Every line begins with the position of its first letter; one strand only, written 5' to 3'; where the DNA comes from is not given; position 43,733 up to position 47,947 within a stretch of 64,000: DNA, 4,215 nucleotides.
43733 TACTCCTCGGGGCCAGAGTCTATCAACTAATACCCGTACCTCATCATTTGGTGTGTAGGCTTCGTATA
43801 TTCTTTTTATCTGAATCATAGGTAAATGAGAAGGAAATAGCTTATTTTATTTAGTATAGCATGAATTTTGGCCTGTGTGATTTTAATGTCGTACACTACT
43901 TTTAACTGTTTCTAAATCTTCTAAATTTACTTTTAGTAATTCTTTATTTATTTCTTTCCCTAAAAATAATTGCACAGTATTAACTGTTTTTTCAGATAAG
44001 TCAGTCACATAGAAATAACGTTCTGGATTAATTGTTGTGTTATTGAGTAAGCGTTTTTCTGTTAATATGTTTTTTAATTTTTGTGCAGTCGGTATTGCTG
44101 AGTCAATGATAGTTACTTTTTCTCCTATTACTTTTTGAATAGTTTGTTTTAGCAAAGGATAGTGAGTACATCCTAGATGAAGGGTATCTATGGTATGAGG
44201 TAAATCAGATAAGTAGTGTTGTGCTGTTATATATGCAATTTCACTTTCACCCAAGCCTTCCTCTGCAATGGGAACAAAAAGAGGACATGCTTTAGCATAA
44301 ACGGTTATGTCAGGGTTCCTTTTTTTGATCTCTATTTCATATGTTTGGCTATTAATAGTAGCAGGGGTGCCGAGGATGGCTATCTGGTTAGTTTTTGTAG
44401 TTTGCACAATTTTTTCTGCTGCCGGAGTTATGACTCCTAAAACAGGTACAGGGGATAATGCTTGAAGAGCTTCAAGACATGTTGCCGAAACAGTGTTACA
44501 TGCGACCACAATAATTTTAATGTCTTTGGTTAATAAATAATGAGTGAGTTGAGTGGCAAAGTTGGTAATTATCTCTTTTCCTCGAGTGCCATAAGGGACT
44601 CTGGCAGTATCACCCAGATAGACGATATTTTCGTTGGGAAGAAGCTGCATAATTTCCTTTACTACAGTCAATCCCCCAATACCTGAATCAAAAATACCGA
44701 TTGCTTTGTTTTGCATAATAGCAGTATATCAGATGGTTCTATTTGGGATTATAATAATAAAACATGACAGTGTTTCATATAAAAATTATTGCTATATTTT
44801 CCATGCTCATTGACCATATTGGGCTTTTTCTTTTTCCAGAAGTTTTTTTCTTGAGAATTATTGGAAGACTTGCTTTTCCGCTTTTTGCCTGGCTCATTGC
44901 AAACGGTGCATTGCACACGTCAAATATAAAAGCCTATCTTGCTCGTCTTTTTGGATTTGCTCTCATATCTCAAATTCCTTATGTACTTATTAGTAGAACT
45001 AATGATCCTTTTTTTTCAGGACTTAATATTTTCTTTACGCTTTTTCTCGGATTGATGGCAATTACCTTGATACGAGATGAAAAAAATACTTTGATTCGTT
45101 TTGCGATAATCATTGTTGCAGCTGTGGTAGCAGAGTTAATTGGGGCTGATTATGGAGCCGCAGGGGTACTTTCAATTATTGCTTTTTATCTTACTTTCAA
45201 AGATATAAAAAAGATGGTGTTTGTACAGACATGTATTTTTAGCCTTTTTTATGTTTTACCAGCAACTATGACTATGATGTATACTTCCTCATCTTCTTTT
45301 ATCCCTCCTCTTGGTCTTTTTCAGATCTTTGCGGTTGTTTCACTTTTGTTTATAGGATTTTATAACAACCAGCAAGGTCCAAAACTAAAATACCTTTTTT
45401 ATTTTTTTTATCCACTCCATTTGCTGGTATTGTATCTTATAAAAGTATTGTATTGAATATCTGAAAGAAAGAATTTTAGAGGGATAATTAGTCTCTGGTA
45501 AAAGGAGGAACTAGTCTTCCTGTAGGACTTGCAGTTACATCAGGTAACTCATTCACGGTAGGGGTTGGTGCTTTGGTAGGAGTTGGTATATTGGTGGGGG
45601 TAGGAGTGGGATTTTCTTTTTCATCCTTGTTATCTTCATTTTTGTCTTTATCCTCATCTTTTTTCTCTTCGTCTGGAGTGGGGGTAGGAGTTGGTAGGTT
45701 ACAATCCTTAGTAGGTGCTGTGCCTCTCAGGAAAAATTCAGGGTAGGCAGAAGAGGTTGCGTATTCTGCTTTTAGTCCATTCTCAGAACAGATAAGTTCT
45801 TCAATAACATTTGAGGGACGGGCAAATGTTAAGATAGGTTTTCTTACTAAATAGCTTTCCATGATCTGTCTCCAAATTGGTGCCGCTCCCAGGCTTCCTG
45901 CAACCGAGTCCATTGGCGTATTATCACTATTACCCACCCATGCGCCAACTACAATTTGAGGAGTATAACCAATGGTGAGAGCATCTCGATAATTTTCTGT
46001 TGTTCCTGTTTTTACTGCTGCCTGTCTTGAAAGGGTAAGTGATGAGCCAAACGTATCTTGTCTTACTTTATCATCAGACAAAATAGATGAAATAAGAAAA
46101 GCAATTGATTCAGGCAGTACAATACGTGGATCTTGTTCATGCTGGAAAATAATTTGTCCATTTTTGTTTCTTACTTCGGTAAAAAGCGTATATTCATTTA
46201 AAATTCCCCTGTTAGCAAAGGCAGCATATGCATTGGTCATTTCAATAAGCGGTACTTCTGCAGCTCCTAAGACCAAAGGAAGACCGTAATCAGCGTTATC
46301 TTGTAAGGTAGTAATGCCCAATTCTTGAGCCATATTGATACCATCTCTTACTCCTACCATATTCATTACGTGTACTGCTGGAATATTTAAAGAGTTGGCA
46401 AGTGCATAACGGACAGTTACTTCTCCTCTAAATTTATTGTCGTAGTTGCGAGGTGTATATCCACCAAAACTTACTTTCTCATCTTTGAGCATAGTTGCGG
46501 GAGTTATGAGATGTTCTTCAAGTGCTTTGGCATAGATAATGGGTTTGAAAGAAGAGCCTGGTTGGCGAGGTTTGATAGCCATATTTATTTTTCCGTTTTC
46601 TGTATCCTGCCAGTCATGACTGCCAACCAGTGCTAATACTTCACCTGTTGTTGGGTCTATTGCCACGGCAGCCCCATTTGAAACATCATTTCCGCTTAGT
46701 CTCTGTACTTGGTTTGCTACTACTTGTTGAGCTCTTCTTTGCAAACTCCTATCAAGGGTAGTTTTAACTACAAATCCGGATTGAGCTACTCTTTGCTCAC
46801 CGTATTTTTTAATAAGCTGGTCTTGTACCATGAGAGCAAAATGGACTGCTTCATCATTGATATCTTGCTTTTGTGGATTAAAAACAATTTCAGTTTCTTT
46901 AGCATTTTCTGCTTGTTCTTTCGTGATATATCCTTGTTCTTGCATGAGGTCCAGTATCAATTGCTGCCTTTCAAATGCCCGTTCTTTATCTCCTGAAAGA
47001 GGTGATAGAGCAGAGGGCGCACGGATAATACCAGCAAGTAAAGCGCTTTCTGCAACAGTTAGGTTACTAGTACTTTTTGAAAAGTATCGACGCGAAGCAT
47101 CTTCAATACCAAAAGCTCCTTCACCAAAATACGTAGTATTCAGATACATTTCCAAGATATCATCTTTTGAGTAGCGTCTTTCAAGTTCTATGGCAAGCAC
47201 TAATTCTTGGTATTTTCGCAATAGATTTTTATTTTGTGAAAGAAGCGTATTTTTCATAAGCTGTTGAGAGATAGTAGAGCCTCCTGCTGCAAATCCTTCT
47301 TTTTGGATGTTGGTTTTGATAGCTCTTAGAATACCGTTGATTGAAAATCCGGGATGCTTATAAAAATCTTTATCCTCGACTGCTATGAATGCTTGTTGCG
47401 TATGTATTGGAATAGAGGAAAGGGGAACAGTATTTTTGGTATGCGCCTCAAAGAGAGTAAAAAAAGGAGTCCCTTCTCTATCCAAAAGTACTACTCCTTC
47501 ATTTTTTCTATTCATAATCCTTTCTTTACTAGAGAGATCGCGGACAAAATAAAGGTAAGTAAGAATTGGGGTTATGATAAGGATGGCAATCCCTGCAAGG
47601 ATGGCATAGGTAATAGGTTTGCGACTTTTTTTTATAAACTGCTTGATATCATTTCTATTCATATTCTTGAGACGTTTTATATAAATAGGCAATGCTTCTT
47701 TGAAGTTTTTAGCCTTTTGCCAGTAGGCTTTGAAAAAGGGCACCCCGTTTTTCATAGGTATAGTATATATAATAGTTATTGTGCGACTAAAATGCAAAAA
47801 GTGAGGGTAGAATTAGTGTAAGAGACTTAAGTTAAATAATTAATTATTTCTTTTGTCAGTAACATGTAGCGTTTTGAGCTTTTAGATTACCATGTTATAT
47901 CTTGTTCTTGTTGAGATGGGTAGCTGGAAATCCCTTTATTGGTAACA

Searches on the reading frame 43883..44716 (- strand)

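Call 31: search_protein_families(library=pfam, proteins=[window:43883-44716:-], max_evalue=0.00001)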
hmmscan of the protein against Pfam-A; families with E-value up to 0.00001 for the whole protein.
window:43883-44716:- (277 aa): 1 family
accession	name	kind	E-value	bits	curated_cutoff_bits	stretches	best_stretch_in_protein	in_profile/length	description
PF01177.27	Asp_Glu_race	-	1.4e-19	71.2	31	1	25-208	19-205/211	Asp/Glu/Hydantoin racemase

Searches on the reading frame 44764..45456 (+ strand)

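Call 31: search_protein_families(library=pfam, proteins=[window:44764-45456:+], max_evalue=0.00001)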
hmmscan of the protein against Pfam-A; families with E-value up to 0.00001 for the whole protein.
window:44764-45456:+ (230 aa): 1 family
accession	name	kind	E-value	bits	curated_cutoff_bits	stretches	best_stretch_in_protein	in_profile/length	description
PF05857.17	TraX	-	8e-44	150.6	25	1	6-226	5-216/217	TraX protein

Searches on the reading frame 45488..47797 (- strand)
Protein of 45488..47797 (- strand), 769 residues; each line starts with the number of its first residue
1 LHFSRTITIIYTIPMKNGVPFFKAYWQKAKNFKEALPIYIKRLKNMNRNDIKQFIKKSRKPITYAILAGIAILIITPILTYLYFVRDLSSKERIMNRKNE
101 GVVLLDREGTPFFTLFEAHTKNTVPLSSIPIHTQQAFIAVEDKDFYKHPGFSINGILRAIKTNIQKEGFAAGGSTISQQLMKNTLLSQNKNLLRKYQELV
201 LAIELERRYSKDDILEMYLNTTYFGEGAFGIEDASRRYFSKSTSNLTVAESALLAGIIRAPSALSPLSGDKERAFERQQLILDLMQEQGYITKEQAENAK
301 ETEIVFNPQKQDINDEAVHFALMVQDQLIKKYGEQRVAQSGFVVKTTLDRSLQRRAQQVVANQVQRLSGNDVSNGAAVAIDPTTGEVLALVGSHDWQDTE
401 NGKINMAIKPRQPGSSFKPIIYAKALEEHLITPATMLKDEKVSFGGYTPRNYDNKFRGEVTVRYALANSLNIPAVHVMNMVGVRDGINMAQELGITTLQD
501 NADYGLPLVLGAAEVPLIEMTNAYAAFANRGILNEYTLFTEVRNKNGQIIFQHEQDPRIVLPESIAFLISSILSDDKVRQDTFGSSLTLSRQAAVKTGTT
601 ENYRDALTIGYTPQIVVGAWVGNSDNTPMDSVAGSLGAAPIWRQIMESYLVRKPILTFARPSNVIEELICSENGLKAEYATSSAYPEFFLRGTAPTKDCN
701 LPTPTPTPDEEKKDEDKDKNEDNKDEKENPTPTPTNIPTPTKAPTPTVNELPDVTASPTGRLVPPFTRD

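Call 32: search_protein_families(library=pfam, proteins=[window:45488-47797:-], max_evalue=0.00001)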
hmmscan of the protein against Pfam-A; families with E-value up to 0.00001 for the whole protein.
window:45488-47797:- (769 aa): 2 families
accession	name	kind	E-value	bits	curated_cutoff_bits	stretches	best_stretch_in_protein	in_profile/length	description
PF00912.28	Transgly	-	8.6e-60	201.6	27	1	117-286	10-178/178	Transglycosylase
PF00905.27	Transpeptidase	-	2.4e-25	89.8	22.1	1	375-647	1-299/299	Penicillin binding protein transpeptidase domain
